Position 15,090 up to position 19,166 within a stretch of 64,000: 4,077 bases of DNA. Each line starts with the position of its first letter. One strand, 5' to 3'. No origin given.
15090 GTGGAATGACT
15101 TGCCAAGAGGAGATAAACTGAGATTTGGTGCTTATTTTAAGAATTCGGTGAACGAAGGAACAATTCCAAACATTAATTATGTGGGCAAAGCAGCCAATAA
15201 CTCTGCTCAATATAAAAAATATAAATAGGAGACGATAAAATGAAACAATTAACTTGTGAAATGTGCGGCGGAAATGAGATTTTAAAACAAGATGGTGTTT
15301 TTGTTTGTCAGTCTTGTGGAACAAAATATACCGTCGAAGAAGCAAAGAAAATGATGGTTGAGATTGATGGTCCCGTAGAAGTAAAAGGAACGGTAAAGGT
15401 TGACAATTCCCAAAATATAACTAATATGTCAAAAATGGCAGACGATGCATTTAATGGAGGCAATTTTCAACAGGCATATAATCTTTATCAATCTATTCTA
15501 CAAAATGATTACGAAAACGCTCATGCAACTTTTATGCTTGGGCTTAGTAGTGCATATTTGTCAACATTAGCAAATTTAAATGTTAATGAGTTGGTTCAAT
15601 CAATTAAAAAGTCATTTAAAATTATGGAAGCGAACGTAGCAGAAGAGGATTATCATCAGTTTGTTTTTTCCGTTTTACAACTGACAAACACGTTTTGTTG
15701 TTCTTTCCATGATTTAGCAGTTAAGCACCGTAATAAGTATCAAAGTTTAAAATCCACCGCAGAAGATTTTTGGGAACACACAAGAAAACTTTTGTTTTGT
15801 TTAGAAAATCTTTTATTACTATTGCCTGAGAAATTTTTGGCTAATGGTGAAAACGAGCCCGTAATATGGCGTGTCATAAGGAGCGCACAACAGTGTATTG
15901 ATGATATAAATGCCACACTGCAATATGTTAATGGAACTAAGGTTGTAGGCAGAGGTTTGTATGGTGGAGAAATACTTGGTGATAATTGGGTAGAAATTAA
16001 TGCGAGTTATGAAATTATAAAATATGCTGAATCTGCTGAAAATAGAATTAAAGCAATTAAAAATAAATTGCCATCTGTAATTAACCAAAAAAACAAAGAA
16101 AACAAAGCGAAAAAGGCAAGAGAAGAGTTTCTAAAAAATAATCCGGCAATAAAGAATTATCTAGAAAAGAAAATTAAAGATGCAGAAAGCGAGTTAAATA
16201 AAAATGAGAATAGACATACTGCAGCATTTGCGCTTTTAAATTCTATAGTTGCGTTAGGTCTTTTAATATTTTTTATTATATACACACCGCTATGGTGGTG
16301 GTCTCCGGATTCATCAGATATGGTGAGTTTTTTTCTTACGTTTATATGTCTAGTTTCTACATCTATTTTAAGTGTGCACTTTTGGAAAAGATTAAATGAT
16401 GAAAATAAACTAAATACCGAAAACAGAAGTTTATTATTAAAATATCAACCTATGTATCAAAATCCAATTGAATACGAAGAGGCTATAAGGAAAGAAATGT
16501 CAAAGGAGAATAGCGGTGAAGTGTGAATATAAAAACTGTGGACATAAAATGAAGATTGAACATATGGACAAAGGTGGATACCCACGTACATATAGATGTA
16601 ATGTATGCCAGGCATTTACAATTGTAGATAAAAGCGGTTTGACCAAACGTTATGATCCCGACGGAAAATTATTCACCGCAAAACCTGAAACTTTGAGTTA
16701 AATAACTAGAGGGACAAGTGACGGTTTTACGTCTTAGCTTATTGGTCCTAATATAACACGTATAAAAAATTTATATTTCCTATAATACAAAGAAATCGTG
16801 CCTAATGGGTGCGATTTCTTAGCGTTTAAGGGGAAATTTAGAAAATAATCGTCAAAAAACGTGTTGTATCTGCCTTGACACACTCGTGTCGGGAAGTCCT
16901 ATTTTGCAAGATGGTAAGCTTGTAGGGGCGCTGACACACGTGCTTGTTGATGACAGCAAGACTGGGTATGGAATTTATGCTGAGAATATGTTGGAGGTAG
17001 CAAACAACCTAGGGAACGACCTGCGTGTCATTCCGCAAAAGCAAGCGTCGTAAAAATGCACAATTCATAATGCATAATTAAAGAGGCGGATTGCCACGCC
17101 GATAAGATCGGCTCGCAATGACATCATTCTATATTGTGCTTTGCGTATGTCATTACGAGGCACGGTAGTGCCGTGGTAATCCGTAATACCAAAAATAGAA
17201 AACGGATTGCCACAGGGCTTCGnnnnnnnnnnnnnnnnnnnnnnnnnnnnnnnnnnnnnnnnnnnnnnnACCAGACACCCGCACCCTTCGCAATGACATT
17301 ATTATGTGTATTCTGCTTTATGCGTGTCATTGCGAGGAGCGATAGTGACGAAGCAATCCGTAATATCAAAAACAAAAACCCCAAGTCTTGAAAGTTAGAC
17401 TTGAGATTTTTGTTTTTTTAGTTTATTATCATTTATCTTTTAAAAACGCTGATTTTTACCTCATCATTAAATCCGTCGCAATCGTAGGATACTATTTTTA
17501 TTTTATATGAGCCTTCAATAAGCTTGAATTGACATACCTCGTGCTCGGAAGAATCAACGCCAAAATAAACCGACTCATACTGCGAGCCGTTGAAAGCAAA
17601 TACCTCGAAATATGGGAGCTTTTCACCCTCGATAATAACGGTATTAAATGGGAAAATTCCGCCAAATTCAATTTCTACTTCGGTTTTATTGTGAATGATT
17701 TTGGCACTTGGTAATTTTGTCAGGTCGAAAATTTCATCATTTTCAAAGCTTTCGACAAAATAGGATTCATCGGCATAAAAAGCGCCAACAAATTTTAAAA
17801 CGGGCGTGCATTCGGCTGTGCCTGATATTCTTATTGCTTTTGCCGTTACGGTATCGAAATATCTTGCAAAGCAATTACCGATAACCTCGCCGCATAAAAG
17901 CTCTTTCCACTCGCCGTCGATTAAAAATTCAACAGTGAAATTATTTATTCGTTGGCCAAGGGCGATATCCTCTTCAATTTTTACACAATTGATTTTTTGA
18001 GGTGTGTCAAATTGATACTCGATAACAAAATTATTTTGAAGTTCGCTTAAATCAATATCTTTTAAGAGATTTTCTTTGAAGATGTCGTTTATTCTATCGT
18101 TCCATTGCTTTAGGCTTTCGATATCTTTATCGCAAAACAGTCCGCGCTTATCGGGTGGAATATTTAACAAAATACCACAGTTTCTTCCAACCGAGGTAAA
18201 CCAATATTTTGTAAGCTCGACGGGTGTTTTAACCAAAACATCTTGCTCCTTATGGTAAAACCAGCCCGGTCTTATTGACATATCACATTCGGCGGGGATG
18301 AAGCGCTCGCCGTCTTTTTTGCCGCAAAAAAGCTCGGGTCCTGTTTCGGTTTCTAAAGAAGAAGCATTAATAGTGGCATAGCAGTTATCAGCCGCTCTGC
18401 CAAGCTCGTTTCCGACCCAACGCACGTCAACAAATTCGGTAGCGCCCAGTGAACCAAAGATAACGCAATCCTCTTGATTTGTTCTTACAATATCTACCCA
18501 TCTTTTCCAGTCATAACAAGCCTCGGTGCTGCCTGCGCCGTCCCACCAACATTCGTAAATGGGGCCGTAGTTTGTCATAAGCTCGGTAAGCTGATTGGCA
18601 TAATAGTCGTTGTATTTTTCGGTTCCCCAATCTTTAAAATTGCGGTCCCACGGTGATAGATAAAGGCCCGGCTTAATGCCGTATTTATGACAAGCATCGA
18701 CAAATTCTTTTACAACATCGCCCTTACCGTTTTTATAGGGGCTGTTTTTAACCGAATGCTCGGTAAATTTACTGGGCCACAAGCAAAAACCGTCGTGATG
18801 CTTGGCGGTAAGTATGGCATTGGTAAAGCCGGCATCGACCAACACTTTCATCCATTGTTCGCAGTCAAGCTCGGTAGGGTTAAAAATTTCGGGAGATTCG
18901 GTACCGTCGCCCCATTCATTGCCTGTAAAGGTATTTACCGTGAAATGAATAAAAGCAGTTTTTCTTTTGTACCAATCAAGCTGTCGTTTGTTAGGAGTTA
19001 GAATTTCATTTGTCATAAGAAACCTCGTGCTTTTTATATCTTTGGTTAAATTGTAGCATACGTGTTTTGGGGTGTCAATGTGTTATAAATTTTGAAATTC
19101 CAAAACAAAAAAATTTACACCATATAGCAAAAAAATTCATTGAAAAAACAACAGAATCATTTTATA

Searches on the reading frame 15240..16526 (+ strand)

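Call 20: search_protein_families(library=pfam, proteins=[window:15240-16526:+], max_evalue=0.001)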
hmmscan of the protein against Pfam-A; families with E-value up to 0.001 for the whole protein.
window:15240-16526:+ (428 aa): 1 family
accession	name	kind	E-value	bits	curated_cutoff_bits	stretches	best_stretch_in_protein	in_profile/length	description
PF08792.16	A2L_zn_ribbon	-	0.00021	21.3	22.9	1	1-30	1-31/33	A2L zinc ribbon domain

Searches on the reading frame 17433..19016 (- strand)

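Call 20: search_protein_families(library=pfam, proteins=[window:17433-19016:-], max_evalue=0.001)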
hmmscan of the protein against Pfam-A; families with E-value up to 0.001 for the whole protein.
window:17433-19016:- (527 aa): 2 families
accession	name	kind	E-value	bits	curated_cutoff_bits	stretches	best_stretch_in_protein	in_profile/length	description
PF01120.23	Alpha_L_fucos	-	1.1e-33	117.5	25.2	1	14-304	54-335/345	Alpha-L-fucosidase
PF14871.12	GHL6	-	1.4e-05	25.7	35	1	52-115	2-59/132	Hypothetical glycosyl hydrolase 6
